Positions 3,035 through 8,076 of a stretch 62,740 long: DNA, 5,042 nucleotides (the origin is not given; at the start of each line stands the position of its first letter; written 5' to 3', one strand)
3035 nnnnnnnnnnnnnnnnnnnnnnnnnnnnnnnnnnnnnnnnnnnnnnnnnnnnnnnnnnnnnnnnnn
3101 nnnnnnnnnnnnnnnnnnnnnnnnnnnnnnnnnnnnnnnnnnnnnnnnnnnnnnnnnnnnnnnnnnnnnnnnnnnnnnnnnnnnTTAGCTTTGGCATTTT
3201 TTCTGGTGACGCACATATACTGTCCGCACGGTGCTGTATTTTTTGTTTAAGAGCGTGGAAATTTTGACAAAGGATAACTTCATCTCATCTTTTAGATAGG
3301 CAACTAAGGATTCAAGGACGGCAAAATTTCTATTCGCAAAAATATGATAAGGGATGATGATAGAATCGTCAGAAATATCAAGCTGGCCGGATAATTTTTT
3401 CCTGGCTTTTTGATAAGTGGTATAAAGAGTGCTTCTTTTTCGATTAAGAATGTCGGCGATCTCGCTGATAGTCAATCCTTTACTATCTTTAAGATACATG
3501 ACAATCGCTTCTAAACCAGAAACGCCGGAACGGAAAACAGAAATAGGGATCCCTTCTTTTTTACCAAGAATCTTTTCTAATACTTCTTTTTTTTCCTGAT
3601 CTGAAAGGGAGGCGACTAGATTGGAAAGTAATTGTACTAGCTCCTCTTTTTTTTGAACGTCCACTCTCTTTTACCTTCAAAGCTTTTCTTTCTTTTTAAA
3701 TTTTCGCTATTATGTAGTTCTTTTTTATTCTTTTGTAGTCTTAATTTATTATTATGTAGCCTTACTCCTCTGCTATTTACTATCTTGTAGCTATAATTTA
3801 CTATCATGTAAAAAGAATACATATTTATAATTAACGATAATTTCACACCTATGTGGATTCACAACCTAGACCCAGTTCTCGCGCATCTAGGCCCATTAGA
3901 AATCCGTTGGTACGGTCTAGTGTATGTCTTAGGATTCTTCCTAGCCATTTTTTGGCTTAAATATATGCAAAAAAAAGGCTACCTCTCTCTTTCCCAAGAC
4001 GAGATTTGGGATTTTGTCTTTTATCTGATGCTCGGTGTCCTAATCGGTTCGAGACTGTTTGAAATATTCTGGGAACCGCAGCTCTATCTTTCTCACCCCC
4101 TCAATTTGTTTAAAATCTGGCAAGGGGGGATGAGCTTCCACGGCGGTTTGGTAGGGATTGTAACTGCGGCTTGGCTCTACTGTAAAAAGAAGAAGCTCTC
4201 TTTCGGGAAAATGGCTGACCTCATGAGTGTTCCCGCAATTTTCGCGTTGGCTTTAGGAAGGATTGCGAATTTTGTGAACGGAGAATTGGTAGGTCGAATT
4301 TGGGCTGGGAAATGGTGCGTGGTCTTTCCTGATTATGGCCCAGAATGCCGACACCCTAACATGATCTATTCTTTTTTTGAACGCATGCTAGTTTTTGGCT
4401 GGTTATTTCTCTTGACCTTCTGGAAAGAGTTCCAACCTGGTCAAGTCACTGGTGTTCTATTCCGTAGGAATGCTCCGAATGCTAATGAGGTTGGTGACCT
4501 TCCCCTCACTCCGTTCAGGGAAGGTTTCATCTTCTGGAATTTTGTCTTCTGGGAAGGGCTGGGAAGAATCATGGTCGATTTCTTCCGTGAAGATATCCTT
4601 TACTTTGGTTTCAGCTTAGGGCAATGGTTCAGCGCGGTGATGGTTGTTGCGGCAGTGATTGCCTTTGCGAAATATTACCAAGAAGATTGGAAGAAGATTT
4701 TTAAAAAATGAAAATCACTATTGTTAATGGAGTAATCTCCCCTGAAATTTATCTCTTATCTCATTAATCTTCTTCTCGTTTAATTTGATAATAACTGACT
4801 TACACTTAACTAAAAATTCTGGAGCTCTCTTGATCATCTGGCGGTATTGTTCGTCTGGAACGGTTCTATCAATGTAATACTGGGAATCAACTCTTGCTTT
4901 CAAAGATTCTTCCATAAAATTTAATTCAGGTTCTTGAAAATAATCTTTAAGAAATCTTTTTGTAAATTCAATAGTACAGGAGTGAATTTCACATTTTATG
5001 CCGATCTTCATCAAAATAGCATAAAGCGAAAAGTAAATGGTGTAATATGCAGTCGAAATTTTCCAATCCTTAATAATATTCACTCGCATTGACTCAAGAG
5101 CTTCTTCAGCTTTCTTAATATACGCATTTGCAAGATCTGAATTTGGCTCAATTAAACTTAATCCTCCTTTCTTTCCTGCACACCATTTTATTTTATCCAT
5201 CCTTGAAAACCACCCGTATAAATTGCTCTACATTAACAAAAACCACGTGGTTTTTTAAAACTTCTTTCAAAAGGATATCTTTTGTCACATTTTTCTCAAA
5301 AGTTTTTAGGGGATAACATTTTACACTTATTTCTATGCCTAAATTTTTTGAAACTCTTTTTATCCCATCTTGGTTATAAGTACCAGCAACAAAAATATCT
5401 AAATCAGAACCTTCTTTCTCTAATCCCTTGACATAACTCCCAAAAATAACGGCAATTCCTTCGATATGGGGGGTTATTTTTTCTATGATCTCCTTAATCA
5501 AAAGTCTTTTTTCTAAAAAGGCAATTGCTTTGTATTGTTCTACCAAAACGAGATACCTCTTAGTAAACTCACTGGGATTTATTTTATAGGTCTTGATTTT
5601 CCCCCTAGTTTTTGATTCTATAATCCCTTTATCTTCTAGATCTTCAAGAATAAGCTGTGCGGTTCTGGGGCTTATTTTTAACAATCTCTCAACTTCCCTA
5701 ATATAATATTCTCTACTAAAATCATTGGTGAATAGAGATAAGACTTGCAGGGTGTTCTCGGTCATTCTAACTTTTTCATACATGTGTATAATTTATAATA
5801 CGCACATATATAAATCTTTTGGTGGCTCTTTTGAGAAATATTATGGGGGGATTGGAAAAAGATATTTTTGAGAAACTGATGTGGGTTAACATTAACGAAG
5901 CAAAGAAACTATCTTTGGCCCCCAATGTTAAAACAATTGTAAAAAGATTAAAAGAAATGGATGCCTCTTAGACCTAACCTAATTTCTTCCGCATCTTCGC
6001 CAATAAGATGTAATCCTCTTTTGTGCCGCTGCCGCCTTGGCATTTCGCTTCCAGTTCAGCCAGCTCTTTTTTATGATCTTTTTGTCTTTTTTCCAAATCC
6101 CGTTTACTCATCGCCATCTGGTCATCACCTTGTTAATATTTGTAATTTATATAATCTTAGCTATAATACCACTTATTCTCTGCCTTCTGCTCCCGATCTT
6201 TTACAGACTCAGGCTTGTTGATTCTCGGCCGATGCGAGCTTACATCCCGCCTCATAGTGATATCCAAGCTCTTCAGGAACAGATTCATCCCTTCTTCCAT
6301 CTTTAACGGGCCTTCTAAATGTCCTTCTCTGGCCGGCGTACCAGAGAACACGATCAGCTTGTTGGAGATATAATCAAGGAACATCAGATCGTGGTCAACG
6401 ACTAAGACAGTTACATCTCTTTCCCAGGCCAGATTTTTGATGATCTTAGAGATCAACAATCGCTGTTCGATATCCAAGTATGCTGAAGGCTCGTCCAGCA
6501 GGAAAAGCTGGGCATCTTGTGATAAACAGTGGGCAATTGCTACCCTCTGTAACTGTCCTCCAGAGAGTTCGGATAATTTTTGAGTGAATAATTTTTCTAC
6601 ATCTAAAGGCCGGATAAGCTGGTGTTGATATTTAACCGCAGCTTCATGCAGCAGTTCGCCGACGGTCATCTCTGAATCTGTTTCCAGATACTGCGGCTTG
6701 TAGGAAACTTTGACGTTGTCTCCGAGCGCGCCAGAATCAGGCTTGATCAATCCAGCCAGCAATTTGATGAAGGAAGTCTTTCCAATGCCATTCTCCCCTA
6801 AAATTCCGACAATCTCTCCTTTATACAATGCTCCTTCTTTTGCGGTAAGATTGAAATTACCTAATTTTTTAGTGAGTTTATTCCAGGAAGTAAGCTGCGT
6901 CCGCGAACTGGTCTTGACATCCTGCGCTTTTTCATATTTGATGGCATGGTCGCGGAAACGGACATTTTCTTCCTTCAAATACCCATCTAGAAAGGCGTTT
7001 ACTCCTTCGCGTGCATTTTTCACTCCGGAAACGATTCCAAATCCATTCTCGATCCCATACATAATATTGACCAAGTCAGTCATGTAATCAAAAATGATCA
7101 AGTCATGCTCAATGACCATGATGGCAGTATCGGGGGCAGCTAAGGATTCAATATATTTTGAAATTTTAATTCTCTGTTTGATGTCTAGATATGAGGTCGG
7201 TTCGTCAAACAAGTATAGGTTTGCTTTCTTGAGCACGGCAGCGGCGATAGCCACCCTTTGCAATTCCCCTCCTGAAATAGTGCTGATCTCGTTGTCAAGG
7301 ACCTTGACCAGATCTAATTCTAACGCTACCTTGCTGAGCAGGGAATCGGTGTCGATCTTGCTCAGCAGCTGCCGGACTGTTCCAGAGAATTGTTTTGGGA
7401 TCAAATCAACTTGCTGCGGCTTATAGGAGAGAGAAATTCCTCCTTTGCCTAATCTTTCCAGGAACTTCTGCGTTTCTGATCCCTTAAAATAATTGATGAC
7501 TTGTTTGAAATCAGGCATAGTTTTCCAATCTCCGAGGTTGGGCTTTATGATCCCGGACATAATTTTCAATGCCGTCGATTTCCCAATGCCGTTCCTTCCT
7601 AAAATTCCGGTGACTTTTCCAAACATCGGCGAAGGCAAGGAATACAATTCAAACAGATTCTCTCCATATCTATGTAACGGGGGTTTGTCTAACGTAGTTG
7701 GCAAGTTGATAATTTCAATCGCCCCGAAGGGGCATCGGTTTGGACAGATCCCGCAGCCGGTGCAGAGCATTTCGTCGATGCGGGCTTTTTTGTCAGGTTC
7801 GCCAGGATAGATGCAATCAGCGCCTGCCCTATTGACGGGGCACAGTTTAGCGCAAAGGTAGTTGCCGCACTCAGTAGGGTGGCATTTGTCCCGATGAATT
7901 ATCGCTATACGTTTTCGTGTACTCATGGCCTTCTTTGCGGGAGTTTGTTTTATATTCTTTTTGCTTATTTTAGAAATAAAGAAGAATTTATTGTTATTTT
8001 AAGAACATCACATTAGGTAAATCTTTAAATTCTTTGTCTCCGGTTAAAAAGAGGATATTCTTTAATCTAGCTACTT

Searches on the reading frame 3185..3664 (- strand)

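Call 41: search_protein_families(library=pfam, proteins=[window:3185-3664:-], max_evalue=0.001)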
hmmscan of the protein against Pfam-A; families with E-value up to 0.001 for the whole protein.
window:3185-3664:- (159 aa): 3 families
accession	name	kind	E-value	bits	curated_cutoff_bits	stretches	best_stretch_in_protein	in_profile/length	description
PF08281.18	Sigma70_r4_2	-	3.3e-08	33.5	25.7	1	53-91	16-54/54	Sigma-70, region 4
PF13384.12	HTH_23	-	4e-07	30.1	24.6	1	52-85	9-39/50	Homeodomain-like domain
PF13936.12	HTH_38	-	0.00027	21.1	27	0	62-81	19-38/44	Helix-turn-helix domain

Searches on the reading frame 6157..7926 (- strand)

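Call 13: search_protein_families(library=pfam, proteins=[window:6157-7926:-], max_evalue=0.01)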
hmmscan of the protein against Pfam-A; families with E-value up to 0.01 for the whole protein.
window:6157-7926:- (589 aa): 11 families
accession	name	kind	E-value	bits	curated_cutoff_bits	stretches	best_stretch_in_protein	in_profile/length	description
PF00005.33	ABC_tran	-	2.5e-44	151.6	25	2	366-481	7-136/137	ABC transporter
PF02463.25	SMC_N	-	1.7e-10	41.1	40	2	103-289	24-212/220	RecF/RecN/SMC N terminal domain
PF13304.12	AAA_21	-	3.2e-09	37.7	27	0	372-416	1-54/304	AAA domain, putative AbiEii toxin, Type IV TA system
PF04068.21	Fer4_RLI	-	6.4e-07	29.4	23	1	6-35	2-33/35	Possible Fer4-like domain in RNase L inhibitor, RLI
PF13476.12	AAA_23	-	3.4e-05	25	27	0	104-124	20-40/201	AAA domain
PF14697.11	Fer4_21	-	3.8e-05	24.2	35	1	8-71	1-58/59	4Fe-4S dicluster domain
PF00037.32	Fer4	-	4.4e-05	23.5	21.1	1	49-71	2-24/24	4Fe-4S binding domain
PF12838.12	Fer4_7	-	0.00019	22.3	27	1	19-69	4-52/52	4Fe-4S dicluster domain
PF13401.12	AAA_22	-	0.00053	20.7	27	0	374-464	9-85/130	AAA domain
PF04369.19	Lactococcin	-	0.0049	17.4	23.1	0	210-230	11-31/60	Lactococcin-like family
PF03193.22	RsgA_GTPase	-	0.0089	16.3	30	0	368-393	104-129/174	RsgA GTPase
